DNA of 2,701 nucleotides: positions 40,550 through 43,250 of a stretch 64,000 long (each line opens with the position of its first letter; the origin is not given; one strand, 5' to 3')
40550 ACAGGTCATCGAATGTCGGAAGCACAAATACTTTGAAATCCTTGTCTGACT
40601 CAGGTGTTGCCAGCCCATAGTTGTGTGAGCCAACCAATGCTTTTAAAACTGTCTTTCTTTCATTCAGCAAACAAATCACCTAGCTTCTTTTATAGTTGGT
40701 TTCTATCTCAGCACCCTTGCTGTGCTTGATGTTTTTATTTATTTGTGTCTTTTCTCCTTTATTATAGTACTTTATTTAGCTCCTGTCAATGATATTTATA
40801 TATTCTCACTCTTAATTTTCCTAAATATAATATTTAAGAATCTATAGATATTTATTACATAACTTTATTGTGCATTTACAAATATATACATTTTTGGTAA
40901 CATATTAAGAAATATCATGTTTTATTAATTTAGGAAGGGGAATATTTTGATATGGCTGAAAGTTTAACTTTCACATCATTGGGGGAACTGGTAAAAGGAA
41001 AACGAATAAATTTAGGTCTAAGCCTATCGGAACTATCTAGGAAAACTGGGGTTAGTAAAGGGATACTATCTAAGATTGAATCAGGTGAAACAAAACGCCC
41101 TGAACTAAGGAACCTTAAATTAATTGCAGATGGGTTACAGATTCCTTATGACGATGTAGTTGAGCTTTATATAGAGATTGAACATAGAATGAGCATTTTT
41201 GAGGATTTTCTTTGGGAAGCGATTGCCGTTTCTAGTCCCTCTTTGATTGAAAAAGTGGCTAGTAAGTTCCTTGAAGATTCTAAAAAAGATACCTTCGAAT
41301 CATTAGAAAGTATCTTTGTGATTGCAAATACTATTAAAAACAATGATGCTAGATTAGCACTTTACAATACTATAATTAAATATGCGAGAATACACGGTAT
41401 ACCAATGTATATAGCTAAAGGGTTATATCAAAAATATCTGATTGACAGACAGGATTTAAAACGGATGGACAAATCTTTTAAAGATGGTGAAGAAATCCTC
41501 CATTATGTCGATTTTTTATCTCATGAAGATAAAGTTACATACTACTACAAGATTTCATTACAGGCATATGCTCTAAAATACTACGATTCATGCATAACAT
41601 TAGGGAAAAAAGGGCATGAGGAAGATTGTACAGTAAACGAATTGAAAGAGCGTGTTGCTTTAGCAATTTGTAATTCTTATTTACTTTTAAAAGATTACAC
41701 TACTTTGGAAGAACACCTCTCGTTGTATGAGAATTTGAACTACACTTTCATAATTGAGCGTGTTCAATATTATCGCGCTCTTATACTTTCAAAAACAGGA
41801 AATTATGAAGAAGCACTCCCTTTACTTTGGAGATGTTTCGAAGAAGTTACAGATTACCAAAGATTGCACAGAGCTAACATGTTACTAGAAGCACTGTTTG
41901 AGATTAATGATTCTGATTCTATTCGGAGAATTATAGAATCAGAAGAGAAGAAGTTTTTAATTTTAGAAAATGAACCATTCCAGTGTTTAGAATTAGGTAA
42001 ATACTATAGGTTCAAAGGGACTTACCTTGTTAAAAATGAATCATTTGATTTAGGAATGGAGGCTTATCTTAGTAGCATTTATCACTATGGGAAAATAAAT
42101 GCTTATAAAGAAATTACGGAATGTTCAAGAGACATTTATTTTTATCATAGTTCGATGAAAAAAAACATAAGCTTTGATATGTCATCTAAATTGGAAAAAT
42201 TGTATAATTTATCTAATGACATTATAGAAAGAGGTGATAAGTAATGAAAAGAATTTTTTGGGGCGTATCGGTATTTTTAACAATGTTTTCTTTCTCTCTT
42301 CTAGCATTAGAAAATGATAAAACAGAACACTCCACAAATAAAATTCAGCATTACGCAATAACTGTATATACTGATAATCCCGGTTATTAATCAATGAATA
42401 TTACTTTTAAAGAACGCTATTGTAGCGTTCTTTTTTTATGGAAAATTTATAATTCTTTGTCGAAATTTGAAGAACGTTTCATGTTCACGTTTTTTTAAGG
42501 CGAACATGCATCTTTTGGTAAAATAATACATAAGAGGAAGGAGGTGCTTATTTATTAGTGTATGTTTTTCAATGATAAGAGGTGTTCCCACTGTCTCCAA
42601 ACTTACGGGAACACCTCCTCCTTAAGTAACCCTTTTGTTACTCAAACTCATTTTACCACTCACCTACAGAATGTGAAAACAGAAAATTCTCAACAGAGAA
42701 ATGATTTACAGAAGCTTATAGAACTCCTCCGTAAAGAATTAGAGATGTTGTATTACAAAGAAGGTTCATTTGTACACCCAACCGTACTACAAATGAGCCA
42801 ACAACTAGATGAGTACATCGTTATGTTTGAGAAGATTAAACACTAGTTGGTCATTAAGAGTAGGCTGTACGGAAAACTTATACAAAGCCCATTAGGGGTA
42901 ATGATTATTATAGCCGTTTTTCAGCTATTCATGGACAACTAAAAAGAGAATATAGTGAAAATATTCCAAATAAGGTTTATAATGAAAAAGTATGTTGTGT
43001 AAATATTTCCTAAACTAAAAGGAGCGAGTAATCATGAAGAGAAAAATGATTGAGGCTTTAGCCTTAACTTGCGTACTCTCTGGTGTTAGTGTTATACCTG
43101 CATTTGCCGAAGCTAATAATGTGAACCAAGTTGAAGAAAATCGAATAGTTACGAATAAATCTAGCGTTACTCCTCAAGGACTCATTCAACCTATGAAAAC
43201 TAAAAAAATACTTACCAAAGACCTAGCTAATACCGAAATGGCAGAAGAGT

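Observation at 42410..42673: Structured leader between the peptide gene and the Spo0E-like ORF: tandem terminators, then an 11-bp hairpin that sequesters an SD-like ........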

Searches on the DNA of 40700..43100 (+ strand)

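Call 7: search_dna_similar(query=window:40700-43100:+, collection=phages, mode=near, max_rows=30)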
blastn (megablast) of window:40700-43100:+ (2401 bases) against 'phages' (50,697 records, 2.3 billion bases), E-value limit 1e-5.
Records with a match: 3; places in all: 3; records where one place covers at least 80% of the query: 2.
Best place of each record, by identity: >=99% 2; 80-90% 1.
By first word of the organism name: Brevibacillus 3.
By host as written in the record: Brevibacillus laterosporus 3.
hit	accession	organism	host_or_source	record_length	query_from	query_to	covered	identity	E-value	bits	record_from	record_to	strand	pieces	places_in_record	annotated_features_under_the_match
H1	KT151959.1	Brevibacillus phage Sundance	Brevibacillus laterosporus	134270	1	2401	100%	100.0%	0e+0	4434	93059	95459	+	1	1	putative DNA-binding protein | putative spo0E like sporulation regulatory family protein | hypothetical protein | putative GTPase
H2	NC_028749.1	Brevibacillus phage Sundance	Brevibacillus laterosporus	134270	1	2401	100%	100.0%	0e+0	4434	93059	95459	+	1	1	putative DNA-binding protein | aspartyl-phosphate phosphatase Spo0E family protein | hypothetical protein | putative GTPase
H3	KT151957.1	Brevibacillus phage SecTim467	Brevibacillus laterosporus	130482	2165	2400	10%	88.3%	8e-73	281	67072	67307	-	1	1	hypothetical protein (x2)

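Call 8: search_rna_families(source=window, start=42200, end=43100, threshold=evalue, max_evalue=10)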
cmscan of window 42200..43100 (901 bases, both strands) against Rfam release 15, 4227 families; matches with E-value up to 10: 10.
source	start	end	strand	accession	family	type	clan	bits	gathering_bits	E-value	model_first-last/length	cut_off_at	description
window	42411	42461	-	RF02844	RefA9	Gene; antisense;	-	23.8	49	0.4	1-64/64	no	Enterococcus sRNA A9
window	42385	42445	+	RF02859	Arrc11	Gene; sRNA;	-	20.7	52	0.86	1-175/175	no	Actinobacillus sRNA 11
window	42974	43033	+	RF01164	SNORD107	Gene; snRNA; snoRNA; CD-box;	-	19.4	50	1.1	1-74/74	no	Small nucleolar RNA SNORD107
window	42576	42620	-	RF03871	mir-5681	Gene; miRNA;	-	18.1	88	0.93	1-61/61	no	mir-5681 microRNA precursor family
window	42404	42444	+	RF01379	CRISPR-DR66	Gene; CRISPR;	CL00014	17.2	45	5.3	1-37/37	no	CRISPR RNA direct repeat element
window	42366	42438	+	RF00513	Trp_leader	Cis-reg; leader;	-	16.5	41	2.2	1-100/100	no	Tryptophan operon leader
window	42977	43041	+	RF00592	SNORD78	Gene; snRNA; snoRNA; CD-box;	CL00051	16.4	38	5.1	1-65/65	no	Small nucleolar RNA SNORD78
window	42330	42450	+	RF03532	SQ2397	Cis-reg;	-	15.5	100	5.4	1-243/243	no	Cis-regulator of HTH transcription factor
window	42333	42436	+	RF02376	antisense_SR1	Gene; sRNA;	-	14.9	45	2.8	1-210/210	no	SR1 sRNA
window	42413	42497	+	RF02869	ncS025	Gene; sRNA;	-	14.5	46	9.7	1-85/85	no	Burkholderia sRNA 25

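Call 9: get_annotated_region(hit=H2, flank=6000)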
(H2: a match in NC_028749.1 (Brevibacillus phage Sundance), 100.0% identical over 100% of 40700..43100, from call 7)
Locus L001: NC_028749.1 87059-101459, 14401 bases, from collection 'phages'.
description: Brevibacillus phage Sundance, complete genome.
organism: Brevibacillus phage Sundance (NCBI taxid 1691958)
taxonomy: Viruses; Duplodnaviria; Heunggongvirae; Uroviricota; Caudoviricetes
host: Brevibacillus laterosporus; source: honeybee debris; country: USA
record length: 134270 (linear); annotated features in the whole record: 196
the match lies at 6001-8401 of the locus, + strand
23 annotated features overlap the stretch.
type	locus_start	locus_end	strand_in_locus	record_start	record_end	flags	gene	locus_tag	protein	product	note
CDS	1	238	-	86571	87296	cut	-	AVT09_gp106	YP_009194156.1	putative DUTP diphosphatase Dut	-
CDS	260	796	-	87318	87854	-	-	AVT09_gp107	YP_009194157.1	hypothetical protein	-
CDS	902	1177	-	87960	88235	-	-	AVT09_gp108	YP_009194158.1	hypothetical protein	-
CDS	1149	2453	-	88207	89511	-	-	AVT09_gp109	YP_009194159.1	ATP-dependent DNA ligase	-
CDS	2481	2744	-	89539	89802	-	-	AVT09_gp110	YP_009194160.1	hypothetical protein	-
CDS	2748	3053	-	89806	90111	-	-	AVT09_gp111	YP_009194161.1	putative TonB box-like protein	-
CDS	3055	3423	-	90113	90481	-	-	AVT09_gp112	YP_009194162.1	integrase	-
CDS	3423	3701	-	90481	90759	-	-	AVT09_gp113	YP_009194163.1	hypothetical protein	-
CDS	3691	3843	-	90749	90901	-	-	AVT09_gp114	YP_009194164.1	hypothetical protein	-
CDS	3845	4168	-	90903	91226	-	-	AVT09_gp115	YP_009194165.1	hypothetical protein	-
CDS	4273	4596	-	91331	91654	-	-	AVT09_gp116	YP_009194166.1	putative leukotoxin LktA-like protein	-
CDS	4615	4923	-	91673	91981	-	-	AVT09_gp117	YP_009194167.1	hypothetical protein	-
CDS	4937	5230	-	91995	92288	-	-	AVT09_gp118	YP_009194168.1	hypothetical protein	-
CDS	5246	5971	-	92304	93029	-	-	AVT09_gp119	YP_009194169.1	nucleotidyltransferase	-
CDS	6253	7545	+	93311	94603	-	-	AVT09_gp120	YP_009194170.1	putative DNA-binding protein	-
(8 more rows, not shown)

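Call 16: get_annotated_region(hit=H3, flank=5000)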
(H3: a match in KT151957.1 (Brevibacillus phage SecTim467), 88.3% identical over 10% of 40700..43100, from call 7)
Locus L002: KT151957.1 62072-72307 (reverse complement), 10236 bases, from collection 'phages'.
description: Brevibacillus phage SecTim467, complete genome.
organism: Brevibacillus phage SecTim467 (NCBI taxid 1691956)
taxonomy: Viruses; Duplodnaviria; Heunggongvirae; Uroviricota; Caudoviricetes; Jenstvirus; Jenstvirus jenst
host: Brevibacillus laterosporus; source: honeybee debris; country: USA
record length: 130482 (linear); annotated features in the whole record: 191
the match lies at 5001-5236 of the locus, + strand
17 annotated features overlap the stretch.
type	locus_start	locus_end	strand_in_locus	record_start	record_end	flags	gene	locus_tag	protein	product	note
CDS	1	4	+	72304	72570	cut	-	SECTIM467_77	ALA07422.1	hypothetical protein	-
CDS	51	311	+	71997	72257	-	-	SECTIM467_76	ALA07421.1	putative thioredoxin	-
CDS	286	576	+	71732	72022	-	-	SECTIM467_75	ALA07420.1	putative thioredoxin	-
CDS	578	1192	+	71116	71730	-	-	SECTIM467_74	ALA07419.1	putative DNA polymerase III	-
CDS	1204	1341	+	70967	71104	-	-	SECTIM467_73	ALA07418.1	hypothetical protein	-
CDS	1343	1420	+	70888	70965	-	-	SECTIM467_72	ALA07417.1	hypothetical protein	-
CDS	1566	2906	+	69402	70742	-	-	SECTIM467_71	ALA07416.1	hypothetical protein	-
CDS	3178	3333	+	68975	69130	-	-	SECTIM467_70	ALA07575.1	putative sporulation protein Spo0E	-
CDS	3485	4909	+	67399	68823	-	-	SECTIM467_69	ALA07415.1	putative DNA-binding protein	-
CDS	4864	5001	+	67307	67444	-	-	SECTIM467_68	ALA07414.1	hypothetical protein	-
CDS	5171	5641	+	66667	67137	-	-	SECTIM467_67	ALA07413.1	hypothetical protein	-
CDS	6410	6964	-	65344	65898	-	-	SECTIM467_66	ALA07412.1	hypothetical protein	-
CDS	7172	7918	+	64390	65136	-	-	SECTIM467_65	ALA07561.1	hypothetical protein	-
CDS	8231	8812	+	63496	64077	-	-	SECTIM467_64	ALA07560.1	hypothetical protein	-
CDS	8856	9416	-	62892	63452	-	-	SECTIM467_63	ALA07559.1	hypothetical protein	-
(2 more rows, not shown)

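Call 24: search_dna_similar(query=window:42391-42700:+, collection=plasmids, mode=distant, max_rows=40, max_evalue=0.001)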
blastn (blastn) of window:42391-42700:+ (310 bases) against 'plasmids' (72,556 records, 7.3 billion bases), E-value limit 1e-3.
Records with a match: 3; places in all: 3; records where one place covers at least 80% of the query: 0.
Best place of each record, by identity: 80-90% 1; 60-80% 2.
By first word of the organism name: Brevibacillus 3.
By predicted mobility (MOB-suite, as given by PLSDB): non-mobilizable 3.
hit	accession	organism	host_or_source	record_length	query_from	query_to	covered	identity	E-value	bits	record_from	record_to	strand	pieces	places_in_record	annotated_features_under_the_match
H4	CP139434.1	Brevibacillus halotolerans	cell culture,freshwater soil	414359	34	225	62%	72.2%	2e-16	94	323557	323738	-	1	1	aspartyl-phosphate phosphatase Spo0E family protein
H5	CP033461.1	Brevibacillus laterosporus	cabbage,whole organism,cabbage seeds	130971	126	281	50%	73.2%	7e-15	89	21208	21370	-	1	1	none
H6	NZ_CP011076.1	Brevibacillus laterosporus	Oryza sativa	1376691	246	297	17%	86.5%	3e-7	64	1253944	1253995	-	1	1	none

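Call 25: search_dna_similar(query=window:42391-42700:+, collection=phages, mode=distant, max_rows=40, max_evalue=0.001)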
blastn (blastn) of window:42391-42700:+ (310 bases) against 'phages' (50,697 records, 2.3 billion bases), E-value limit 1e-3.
Records with a match: 2; places in all: 2; records where one place covers at least 80% of the query: 2.
Best place of each record, by identity: >=99% 2.
By first word of the organism name: Brevibacillus 2.
By host as written in the record: Brevibacillus laterosporus 2.
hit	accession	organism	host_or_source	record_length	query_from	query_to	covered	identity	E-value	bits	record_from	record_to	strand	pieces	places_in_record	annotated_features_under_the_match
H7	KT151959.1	Brevibacillus phage Sundance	Brevibacillus laterosporus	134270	1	310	100%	100.0%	1e-157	560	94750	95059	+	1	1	putative spo0E like sporulation regulatory family protein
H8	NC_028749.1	Brevibacillus phage Sundance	Brevibacillus laterosporus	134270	1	310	100%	100.0%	1e-157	560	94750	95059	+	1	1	aspartyl-phosphate phosphatase Spo0E family protein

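Call 27: get_annotated_region(hit=H4, flank=2500)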
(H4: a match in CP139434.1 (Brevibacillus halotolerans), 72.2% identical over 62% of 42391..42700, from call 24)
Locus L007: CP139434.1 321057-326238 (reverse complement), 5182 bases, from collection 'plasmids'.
description: Brevibacillus halotolerans strain B-4359 plasmid unnamed1, complete sequence
organism: Brevibacillus halotolerans (NCBI taxid 1507437)
taxonomy: Bacteria; Bacillota; Bacilli; Bacillales; Paenibacillaceae; Brevibacillus; Brevibacillus halotolerans
host: -; source: cell culture,freshwater soil; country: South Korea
typing (MOB-suite, as given by PLSDB): non-mobilizable; mating-pair formation MPF_F
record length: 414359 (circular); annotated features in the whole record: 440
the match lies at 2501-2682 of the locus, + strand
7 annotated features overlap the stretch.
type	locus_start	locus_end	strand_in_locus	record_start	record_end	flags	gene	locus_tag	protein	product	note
CDS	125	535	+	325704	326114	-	-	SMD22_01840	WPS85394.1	hypothetical protein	-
CDS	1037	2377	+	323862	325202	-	-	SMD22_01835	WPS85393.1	helix-turn-helix domain-containing protein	-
CDS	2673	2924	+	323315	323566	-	-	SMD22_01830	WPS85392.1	aspartyl-phosphate phosphatase Spo0E family protein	-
CDS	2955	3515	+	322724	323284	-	-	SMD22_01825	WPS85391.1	matrixin family metalloprotease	-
CDS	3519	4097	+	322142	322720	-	-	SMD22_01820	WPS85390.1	hypothetical protein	-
CDS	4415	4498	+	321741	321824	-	-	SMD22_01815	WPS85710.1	putative holin-like toxin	-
CDS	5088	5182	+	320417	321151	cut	-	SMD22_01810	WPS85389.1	hypothetical protein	-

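Call 28: get_annotated_region(hit=H5, flank=2500)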
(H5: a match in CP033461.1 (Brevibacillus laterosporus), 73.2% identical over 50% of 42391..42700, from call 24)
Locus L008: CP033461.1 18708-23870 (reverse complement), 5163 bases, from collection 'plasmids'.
description: Brevibacillus laterosporus strain 1821L plasmid p1821L01, complete sequence
organism: Brevibacillus laterosporus (NCBI taxid 1465)
taxonomy: Bacteria; Bacillota; Bacilli; Bacillales; Paenibacillaceae; Brevibacillus; Brevibacillus laterosporus
host: -; source: cabbage,whole organism,cabbage seeds; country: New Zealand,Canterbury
typing (MOB-suite, as given by PLSDB): non-mobilizable
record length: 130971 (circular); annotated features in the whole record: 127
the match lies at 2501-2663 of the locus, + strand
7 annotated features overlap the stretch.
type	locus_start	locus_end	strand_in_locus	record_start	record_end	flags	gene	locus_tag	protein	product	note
CDS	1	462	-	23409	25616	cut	cas3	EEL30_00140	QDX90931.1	CRISPR-associated helicase Cas3'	-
CDS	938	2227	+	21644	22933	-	-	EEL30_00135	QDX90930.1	XRE family transcriptional regulator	-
CDS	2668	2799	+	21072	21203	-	-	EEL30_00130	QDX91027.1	aspartyl-phosphate phosphatase Spo0E family protein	-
CDS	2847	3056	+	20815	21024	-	-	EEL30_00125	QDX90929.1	hypothetical protein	-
CDS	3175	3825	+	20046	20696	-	-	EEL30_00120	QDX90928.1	M23 family metallopeptidase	-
CDS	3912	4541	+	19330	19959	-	-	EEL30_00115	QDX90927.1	hypothetical protein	-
CDS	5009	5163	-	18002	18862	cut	-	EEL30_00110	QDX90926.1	DNA polymerase LigD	-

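Call 29: get_annotated_region(hit=H6, flank=2500)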
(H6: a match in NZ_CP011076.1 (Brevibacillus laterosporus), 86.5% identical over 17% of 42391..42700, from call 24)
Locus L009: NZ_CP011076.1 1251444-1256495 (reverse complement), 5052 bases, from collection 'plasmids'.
description: Brevibacillus laterosporus strain B9 plasmid unnamed2, complete sequence
organism: Brevibacillus laterosporus (NCBI taxid 1465)
taxonomy: Bacteria; Bacillota; Bacilli; Bacillales; Paenibacillaceae; Brevibacillus; Brevibacillus laterosporus
host: -; source: Oryza sativa; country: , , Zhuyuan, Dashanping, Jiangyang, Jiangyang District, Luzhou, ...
typing (MOB-suite, as given by PLSDB): non-mobilizable
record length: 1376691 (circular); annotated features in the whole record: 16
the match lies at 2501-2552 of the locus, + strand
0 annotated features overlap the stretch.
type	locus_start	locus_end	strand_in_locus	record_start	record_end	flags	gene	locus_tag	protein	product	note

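Call 38: build_rna_model(alignment_id=A4)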
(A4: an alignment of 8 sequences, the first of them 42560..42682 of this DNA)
Model R1 built from alignment A4 (8 sequences, 128 columns); structure: RNAalifold consensus.
model positions 127; base pairs 21; branch points 1; effective number of sequences 2.24; information 0.59 bits per position. Calibrated on 0.2 Mb of random sequence (short: E-values are rough).
structure used (alignment columns):
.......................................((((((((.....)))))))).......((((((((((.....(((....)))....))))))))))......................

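Call 39: search_with_rna_model(model_id=R1, sources=[window, L002, L003, L004, L005, L006, L007, L008, L009, L010, L011, L012, L013, L014, L015, L016, L017, L018, L019, L020, L021, L022, L023, L024, L025, L026, L027, L028, L029, L030, L031, L032, L033, L034, L035, L036, L037, L038, L039, L040, L041, L042, L043, L044, L045, L046, L047, L048, L049, L050, L051, L052, L053, L054, L055, L056, L057, L058, L059, L060, L061, L062, L063, L064, L065, L066, L067, L068, L069, L070, L071, L072, L073, L074, L075, L076, L077, L078, L079, L080, L081, L082, L083, L084, L085, L086, L087, L088, L089], max_evalue=1)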
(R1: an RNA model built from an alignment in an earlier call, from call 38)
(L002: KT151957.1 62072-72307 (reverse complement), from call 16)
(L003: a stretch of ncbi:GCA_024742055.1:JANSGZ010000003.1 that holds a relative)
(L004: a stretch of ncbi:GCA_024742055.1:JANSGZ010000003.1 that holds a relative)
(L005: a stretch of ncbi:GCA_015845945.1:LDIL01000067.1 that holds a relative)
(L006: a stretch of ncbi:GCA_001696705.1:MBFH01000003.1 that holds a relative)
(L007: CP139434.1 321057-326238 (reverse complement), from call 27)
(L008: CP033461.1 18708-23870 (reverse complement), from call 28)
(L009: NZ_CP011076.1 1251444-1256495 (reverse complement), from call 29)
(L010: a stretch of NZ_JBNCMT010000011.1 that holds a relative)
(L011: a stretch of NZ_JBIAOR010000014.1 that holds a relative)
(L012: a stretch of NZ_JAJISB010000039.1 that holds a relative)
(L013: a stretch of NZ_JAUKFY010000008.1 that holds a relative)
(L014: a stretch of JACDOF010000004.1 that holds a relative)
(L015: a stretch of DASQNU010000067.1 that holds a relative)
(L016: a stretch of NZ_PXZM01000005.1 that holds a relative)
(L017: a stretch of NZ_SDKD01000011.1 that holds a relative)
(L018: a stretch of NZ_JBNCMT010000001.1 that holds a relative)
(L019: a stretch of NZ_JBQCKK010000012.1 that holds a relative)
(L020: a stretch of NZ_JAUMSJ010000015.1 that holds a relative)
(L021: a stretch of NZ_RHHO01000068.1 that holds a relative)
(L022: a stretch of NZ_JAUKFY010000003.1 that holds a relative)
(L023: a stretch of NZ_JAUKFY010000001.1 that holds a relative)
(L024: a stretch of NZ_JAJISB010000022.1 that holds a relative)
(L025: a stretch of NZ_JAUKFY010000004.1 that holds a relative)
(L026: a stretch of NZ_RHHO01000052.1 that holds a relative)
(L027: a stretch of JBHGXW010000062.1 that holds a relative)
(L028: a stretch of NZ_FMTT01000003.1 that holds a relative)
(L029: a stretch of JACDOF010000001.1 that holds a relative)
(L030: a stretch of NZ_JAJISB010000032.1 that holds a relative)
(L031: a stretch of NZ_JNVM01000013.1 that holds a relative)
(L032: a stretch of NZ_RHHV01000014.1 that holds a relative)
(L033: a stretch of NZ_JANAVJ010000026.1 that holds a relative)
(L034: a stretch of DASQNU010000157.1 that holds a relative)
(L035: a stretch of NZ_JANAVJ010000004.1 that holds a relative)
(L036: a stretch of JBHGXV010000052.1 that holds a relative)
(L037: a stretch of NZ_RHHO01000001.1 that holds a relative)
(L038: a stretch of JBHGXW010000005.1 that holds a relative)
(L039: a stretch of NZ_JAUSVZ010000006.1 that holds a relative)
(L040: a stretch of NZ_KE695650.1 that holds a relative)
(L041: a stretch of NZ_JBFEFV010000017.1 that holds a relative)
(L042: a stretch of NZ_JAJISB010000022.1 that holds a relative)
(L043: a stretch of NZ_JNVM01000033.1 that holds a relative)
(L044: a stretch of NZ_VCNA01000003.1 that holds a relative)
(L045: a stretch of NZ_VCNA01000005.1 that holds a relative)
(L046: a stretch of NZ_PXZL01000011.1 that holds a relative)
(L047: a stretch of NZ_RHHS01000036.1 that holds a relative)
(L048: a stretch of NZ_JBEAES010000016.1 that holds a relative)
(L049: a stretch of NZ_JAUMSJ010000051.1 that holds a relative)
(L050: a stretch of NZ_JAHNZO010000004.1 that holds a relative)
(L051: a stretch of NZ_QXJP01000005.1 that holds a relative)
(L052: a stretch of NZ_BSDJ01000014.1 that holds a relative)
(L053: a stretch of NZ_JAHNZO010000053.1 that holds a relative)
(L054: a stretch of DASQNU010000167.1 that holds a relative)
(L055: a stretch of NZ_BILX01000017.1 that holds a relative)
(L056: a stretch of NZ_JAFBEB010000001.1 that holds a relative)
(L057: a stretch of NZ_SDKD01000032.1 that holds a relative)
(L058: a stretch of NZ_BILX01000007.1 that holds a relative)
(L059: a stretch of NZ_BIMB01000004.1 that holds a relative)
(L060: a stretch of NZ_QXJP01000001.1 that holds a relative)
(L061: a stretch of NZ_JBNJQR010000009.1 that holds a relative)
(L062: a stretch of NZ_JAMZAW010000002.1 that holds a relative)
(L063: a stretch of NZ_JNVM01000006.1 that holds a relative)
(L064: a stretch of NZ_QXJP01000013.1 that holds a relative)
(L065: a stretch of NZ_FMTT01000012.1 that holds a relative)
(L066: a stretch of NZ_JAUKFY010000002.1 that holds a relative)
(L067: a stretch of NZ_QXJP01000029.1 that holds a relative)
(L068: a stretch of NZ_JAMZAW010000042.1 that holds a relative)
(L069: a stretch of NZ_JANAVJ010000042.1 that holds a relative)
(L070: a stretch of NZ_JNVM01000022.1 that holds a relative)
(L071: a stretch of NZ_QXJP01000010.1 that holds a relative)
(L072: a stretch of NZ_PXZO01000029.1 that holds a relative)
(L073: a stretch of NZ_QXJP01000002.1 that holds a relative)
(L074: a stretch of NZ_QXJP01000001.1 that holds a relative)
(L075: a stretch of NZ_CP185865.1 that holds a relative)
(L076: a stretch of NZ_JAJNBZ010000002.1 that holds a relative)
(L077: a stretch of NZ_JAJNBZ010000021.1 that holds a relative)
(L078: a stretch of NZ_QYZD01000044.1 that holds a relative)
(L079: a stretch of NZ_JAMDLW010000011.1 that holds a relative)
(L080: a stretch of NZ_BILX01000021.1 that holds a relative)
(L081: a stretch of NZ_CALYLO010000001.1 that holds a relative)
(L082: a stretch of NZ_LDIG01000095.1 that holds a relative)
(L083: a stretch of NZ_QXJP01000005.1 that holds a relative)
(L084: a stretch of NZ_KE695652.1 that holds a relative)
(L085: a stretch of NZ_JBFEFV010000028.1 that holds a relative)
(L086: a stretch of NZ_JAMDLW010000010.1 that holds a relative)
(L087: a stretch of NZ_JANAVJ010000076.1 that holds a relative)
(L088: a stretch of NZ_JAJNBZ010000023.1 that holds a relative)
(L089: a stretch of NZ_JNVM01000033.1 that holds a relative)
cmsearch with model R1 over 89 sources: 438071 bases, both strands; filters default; matches with E-value up to 1: 16.
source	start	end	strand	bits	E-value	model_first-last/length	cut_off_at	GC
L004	4597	4722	-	127.1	3e-23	1-127/127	no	0.35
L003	4598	4724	-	126.7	3.6e-23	1-127/127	no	0.34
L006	2853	2980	-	125.3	7.1e-23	1-127/127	no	0.34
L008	2548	2674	-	122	3.5e-22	1-127/127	no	0.43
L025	3116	3241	-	121.2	5.2e-22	1-127/127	no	0.4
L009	2421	2547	-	120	8.9e-22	1-127/127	no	0.4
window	42560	42682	-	109.6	1.3e-19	1-127/127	no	0.4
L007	2625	2749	-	108.1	2.8e-19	1-127/127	no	0.36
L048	933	1058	+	34.3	0.00077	1-127/127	no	0.41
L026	3152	3278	-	31.6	0.0028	1-127/127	no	0.45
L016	965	1084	+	30.4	0.0052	1-127/127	no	0.46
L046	920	1045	+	26.5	0.033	1-127/127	no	0.45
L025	3138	3176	+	25.9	0.044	67-105/127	no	0.59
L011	920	1045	+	25.8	0.047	1-127/127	no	0.42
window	42579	42617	+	20.4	0.62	67-105/127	no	0.54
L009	2443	2481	+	19.8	0.85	67-105/127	no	0.64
